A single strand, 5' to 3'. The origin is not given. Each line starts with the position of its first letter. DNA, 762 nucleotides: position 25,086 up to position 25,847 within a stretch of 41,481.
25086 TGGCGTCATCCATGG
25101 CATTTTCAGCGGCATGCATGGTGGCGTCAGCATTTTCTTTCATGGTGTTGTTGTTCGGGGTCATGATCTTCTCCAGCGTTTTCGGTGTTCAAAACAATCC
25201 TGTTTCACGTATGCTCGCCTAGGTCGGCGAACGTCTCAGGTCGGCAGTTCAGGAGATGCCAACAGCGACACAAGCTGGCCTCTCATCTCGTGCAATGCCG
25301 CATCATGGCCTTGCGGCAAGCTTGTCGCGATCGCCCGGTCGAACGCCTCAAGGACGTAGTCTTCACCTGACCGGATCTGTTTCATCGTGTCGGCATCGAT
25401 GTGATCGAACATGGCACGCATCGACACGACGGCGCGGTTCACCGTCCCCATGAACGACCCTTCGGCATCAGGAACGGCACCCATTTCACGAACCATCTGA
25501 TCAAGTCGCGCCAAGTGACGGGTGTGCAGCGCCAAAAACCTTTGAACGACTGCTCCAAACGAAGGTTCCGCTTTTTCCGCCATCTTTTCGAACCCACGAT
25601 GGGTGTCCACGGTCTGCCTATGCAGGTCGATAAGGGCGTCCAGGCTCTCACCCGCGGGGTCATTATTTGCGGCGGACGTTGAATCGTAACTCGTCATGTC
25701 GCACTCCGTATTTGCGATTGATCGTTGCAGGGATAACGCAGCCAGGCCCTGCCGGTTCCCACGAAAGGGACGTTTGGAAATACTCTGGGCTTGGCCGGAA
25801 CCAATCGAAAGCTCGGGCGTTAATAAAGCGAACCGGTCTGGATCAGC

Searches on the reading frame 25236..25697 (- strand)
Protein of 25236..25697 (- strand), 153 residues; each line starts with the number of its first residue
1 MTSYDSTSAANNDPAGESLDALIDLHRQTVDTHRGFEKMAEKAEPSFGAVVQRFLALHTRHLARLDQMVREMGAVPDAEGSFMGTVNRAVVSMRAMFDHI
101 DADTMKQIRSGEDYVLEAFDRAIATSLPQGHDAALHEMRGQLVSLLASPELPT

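Call 10: search_protein_families(library=pfam, proteins=[window:25236-25697:-], max_evalue=0.001)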
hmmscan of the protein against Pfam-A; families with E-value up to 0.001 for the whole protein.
window:25236-25697:- (153 aa): 1 family
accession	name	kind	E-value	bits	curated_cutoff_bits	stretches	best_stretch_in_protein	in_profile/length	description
PF09537.16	DUF2383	-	1.8e-24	86.5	30.8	1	19-124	3-110/111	Domain of unknown function (DUF2383)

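Call 32: find_encoding_contigs(protein=window:25236-25697:-, flank=3000, max_places=10)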
Protein window:25236-25697:- (153 aa): no gene with exactly this product is on record in the collection.

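Call 33: find_homologous_proteins(query=window:25236-25697:-, max_evalue=1e-20)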
Query window:25236-25697:- (153 aa): 54 proteins with E <= 1e-20 among 106 candidates.
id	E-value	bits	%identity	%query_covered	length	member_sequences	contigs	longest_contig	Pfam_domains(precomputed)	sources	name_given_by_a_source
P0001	2.1e-93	328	100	100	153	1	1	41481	PF09537.17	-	-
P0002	2.4e-80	285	88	99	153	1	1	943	PF09537.17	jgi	jgi:uncharacterized protein (TIGR02284 family)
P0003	1.2e-71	257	81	99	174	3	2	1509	PF09537.17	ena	-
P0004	7.4e-68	245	76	99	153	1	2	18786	PF09537.17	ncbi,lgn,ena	-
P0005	7.6e-67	242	78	97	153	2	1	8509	PF09537.17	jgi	jgi:uncharacterized protein (TIGR02284 family)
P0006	2.1e-63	230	75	97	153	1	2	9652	PF09537.17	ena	-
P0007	1.9e-59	218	72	97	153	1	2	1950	PF09537.17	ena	-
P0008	2.0e-55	205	68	97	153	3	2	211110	PF09537.17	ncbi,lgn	-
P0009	9.5e-54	199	66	99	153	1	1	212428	PF09537.17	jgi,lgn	jgi:uncharacterized protein (TIGR02284 family)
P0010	1.5e-53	199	68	95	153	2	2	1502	PF09537.17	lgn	-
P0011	2.6e-53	198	73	88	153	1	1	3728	PF09537.17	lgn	-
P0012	3.3e-53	197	67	95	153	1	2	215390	PF09537.17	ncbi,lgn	-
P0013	2.0e-52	195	66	95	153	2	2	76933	PF09537.17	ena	-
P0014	7.8e-51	190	64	95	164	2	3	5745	PF09537.17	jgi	jgi:uncharacterized protein (TIGR02284 family)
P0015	3.2e-50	188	64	95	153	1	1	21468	PF09537.17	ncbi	-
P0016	6.0e-50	187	69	88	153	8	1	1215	PF09537.17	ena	-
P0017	9.4e-50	186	65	88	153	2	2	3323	PF09537.17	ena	-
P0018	9.8e-50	186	62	95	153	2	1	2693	PF09537.17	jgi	jgi:uncharacterized protein (TIGR02284 family)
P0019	1.8e-49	185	68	87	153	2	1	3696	PF09537.17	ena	-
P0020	4.0e-49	184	62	95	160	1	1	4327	PF09537.17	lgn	-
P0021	2.7e-48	182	64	86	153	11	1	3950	PF09537.17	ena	-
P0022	3.0e-48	181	62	95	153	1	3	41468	PF09537.17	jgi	jgi:uncharacterized protein (TIGR02284 family)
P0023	4.2e-47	178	62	95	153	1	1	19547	PF09537.17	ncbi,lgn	-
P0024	5.6e-47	177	59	95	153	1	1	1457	PF09537.17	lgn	-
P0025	1.8e-46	176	64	86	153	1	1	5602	PF09537.17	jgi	jgi:uncharacterized protein (TIGR02284 family)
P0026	3.8e-46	175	62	92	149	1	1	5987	PF09537.17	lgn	-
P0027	8.6e-46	173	62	87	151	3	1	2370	PF09537.17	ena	-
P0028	2.0e-43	166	56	95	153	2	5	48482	PF09537.17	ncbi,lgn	-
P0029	3.0e-43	165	57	95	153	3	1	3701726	PF09537.17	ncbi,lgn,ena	-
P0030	7.6e-43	164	58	95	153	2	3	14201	PF09537.17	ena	-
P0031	1.4e-42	163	59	86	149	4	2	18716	PF09537.17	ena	-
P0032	7.4e-41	157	63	80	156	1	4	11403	PF09537.17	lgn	-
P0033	1.7e-39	153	58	84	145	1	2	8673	PF09537.17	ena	-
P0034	2.9e-36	143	55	88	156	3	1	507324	PF09537.17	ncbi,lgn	ncbi:MAG: DUF2383 domain-containing protein [Gemmobacter sp.]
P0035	9.8e-35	138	51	88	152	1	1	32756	PF09537.17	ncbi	-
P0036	2.4e-34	136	51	89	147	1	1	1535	PF09537.17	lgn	-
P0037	4.0e-33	132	55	82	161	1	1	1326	PF09537.17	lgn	-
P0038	1.4e-32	131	51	86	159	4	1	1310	PF09537.17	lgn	-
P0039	2.8e-32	130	50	88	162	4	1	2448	PF09537.17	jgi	jgi:hypothetical protein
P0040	3.8e-32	129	50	85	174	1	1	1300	PF09537.17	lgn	-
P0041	6.6e-32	128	49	93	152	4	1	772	PF09537.17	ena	-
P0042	1.0e-31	128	52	84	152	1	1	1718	PF09537.17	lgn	-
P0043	2.0e-31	127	51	89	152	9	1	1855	PF09537.17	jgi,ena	-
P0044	3.2e-31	126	53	86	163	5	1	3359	PF09537.17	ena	-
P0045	4.1e-31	126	49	87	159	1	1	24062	PF09537.17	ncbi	-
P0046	1.2e-30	124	50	85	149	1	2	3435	PF09537.17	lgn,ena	-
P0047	2.6e-30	123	49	95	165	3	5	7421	PF09537.17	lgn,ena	-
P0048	4.0e-30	123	49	86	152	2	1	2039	PF09537.17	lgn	-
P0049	1.3e-29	121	49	86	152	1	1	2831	PF09537.17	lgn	-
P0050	6.0e-28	116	48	86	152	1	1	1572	PF09537.17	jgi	-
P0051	4.3e-26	110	45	85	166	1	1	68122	PF09537.17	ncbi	-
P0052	5.7e-24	103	42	85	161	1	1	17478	PF09537.17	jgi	-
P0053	8.4e-23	99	44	83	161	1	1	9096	PF09537.17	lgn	-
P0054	1.2e-21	95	43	90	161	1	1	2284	PF09537.17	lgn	-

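Call 34: find_encoding_contigs(protein=P0004, flank=1500, max_places=2)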
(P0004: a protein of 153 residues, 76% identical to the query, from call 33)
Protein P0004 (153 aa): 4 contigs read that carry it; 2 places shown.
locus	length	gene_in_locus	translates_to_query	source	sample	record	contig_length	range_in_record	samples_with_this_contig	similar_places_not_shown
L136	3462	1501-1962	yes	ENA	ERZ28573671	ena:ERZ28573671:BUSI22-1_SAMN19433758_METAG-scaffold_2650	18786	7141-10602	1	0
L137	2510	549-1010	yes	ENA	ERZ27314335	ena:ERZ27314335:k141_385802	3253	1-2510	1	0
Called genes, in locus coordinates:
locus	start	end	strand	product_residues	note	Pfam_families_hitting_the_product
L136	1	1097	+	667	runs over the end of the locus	PF01594:AI-2E_transport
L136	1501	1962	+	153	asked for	PF09537:DUF2383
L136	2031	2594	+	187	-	-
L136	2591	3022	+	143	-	PF07332:Phage_holin_3_6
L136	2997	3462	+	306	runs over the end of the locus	-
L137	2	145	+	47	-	?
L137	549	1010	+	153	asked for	PF09537:DUF2383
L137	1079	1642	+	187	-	-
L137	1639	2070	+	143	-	PF07332:Phage_holin_3_6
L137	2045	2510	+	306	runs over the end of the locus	-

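Call 35: find_encoding_contigs(protein=P0005, flank=1500, max_places=2)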
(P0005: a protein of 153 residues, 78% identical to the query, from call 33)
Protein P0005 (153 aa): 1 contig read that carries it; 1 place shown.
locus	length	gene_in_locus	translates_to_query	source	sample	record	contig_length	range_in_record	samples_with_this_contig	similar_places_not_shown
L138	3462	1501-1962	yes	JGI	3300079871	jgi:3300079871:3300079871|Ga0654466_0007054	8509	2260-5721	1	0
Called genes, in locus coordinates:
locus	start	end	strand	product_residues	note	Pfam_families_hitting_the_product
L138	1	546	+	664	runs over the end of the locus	PF01594:AI-2E_transport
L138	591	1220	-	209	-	PF05974:DUF892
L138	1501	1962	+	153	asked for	PF09537:DUF2383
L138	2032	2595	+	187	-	PF01442:Apolipoprotein (weak)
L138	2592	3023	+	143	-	PF07332:Phage_holin_3_6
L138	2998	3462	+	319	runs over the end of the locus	-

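Call 36: find_encoding_contigs(protein=P0006, flank=1500, max_places=2)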
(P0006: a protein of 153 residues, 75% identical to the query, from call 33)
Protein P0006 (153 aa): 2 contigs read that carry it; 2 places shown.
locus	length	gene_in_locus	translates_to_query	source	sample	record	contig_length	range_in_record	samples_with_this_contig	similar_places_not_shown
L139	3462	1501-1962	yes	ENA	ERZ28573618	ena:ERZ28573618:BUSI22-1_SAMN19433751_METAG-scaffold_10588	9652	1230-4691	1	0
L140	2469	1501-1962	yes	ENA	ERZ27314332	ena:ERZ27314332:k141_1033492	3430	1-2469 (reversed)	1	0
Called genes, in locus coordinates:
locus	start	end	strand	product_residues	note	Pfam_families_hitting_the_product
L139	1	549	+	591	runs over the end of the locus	?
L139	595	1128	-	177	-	PF05974:DUF892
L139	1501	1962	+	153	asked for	PF09537:DUF2383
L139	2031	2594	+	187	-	PF01442:Apolipoprotein (weak)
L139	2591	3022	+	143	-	PF07332:Phage_holin_3_6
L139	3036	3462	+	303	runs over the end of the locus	-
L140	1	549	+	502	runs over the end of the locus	?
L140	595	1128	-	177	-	PF05974:DUF892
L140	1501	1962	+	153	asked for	PF09537:DUF2383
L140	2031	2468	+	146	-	?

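Call 37: find_encoding_contigs(protein=P0009, flank=1500, max_places=2)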
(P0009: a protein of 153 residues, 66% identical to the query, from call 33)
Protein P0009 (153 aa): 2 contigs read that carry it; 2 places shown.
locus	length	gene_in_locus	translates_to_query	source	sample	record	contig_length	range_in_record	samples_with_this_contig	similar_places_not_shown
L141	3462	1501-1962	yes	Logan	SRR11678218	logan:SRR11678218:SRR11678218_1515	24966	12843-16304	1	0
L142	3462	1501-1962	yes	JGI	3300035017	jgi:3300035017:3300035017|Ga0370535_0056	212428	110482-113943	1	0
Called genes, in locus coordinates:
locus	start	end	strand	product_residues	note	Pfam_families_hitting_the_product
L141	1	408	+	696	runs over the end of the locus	PF01594:AI-2E_transport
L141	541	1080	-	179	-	PF05974:DUF892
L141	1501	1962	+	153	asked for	PF09537:DUF2383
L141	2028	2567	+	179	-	-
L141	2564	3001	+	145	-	PF07332:Phage_holin_3_6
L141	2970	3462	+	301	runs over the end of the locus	-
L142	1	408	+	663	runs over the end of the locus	PF01594:AI-2E_transport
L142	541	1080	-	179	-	PF05974:DUF892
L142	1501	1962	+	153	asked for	PF09537:DUF2383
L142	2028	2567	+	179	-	-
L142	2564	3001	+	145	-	PF07332:Phage_holin_3_6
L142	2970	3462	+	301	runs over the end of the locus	-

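Call 38: find_encoding_contigs(protein=P0013, flank=1500, max_places=2)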
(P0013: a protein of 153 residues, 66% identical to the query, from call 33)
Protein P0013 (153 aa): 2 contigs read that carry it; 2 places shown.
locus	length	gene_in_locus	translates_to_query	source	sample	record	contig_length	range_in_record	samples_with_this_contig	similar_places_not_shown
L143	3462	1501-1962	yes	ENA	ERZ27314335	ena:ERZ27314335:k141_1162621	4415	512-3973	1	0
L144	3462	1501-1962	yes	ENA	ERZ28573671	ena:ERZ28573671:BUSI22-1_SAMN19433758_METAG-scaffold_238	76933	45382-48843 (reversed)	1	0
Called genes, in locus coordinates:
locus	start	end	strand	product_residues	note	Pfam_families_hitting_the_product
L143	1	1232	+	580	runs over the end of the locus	?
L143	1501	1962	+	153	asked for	PF09537:DUF2383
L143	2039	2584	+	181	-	-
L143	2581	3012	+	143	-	PF07332:Phage_holin_3_6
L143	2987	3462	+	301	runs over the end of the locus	-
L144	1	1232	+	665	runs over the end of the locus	PF01594:AI-2E_transport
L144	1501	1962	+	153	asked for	PF09537:DUF2383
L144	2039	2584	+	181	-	-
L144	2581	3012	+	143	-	PF07332:Phage_holin_3_6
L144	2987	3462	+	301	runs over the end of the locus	-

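Call 39: find_encoding_contigs(protein=P0015, flank=1500, max_places=1)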
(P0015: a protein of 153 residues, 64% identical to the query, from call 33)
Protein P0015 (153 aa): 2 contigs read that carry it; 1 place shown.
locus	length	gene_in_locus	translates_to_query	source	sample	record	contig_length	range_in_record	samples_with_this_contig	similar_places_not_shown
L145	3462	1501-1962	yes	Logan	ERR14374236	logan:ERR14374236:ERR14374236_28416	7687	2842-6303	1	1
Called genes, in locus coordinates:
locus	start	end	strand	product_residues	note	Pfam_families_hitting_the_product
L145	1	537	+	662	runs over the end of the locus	PF01594:AI-2E_transport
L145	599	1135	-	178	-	PF05974:DUF892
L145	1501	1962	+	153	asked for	PF09537:DUF2383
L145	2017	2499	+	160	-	-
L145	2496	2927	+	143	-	PF07332:Phage_holin_3_6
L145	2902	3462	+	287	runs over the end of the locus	-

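Call 40: find_encoding_contigs(protein=P0022, flank=1500, max_places=1)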
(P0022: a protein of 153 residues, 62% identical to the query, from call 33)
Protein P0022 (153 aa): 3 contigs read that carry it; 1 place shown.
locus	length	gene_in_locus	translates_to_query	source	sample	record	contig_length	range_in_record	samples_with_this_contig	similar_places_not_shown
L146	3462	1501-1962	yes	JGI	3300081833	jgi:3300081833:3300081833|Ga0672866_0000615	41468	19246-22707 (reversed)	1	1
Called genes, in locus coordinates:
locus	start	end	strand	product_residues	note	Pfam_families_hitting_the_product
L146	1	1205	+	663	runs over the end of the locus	PF01594:AI-2E_transport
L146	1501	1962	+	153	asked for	PF09537:DUF2383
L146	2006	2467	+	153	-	PF01442:Apolipoprotein (weak)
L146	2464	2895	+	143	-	PF07332:Phage_holin_3_6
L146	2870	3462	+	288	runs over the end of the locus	-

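Call 41: find_encoding_contigs(protein=P0029, flank=1500, max_places=1)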
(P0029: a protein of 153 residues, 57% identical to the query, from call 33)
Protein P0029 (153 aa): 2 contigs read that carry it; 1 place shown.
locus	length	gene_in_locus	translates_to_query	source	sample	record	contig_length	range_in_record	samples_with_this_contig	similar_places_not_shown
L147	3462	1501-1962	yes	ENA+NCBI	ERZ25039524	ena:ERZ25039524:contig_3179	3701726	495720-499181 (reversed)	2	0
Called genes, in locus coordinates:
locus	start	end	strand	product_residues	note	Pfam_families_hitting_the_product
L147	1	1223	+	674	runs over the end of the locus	PF01594:AI-2E_transport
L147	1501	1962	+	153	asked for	PF09537:DUF2383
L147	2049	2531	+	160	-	-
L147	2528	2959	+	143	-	-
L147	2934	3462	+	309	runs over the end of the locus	-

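Call 42: find_encoding_contigs(protein=P0034, flank=1500, max_places=1)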
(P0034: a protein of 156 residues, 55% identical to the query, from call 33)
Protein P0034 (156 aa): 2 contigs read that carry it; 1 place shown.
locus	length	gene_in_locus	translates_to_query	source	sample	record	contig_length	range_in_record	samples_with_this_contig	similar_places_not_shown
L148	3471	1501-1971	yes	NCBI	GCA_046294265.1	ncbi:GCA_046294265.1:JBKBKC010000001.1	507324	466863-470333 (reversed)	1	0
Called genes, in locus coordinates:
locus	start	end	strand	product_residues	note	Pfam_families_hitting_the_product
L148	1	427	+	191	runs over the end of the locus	PF02482:Ribosomal_S30AE, PF16321:Ribosom_S30AE_C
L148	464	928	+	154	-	PF00359:PTS_EIIA_2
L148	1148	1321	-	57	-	PF07043:DUF1328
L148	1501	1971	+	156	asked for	PF09537:DUF2383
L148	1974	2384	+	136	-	PF07332:Phage_holin_3_6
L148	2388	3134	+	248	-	-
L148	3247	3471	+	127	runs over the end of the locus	-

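Call 56: find_encoding_contigs(protein=P0029, flank=10000, max_places=1)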
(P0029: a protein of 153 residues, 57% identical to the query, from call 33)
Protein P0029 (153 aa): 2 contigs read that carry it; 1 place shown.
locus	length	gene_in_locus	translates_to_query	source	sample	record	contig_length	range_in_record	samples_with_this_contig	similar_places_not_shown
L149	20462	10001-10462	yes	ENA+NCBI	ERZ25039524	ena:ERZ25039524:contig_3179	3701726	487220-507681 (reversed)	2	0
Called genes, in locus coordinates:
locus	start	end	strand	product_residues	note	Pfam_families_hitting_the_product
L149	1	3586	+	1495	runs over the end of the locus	PF11329:DUF3131 (faint), PF10091:Glycoamylase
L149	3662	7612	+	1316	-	PF06165:GH94_b-supersand, PF17167:Glyco_hydro_94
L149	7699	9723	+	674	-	PF01594:AI-2E_transport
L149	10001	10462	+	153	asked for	PF09537:DUF2383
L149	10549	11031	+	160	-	-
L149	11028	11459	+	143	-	-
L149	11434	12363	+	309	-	-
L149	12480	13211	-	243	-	PF00027:cNMP_binding, PF13545:HTH_Crp_2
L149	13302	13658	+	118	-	-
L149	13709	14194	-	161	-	-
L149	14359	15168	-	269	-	PF22029:PhyR_sigma2, PF22233:PhyR_sigma-like, PF00072:Response_reg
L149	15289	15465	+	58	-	PF18557:NepR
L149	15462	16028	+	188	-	PF04542:Sigma70_r2, PF22029:PhyR_sigma2, PF08281:Sigma70_r4_2, PF04545:Sigma70_r4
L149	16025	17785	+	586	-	PF07536:HWE_HK (weak), PF07568:HisKA_2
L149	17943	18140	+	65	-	PF05532:CsbD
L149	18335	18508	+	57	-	-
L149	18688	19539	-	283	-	PF05239:PRC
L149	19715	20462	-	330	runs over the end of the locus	PF00005:ABC_tran, PF13304:AAA_21 (faint), PF08402:TOBE_2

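Call 60: find_encoding_contigs(protein=P0012, flank=10000, max_places=2)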
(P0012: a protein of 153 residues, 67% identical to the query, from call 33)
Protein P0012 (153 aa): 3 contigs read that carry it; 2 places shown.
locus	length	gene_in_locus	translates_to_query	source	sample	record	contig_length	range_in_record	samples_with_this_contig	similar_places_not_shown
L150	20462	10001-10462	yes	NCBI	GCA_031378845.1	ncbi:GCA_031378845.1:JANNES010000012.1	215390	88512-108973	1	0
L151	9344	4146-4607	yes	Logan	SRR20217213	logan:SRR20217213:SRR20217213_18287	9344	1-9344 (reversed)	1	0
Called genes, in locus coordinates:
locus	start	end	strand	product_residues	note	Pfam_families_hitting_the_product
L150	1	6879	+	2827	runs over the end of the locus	PF10091:Glycoamylase, PF06165:GH94_b-supersand, PF17167:Glyco_hydro_94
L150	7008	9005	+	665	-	PF01594:AI-2E_transport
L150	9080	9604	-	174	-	PF05974:DUF892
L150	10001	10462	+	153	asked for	PF09537:DUF2383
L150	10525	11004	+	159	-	-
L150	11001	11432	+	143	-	PF07332:Phage_holin_3_6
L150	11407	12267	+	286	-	-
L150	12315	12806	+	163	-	PF16242:Pyrid_ox_like, PF01243:PNPOx_N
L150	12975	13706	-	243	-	PF00027:cNMP_binding, PF13545:HTH_Crp_2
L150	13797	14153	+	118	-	-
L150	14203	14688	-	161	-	-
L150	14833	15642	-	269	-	PF22029:PhyR_sigma2, PF08281:Sigma70_r4_2 (weak), PF22233:PhyR_sigma-like, PF00072:Response_reg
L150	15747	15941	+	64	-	PF18557:NepR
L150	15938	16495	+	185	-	PF04542:Sigma70_r2, PF22029:PhyR_sigma2, PF07638:Sigma70_ECF (faint), PF08281:Sigma70_r4_2, PF04545:Sigma70_r4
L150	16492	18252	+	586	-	PF07536:HWE_HK (weak), PF07568:HisKA_2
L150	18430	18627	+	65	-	PF05532:CsbD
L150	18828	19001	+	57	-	-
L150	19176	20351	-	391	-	-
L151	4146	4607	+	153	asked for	PF09537:DUF2383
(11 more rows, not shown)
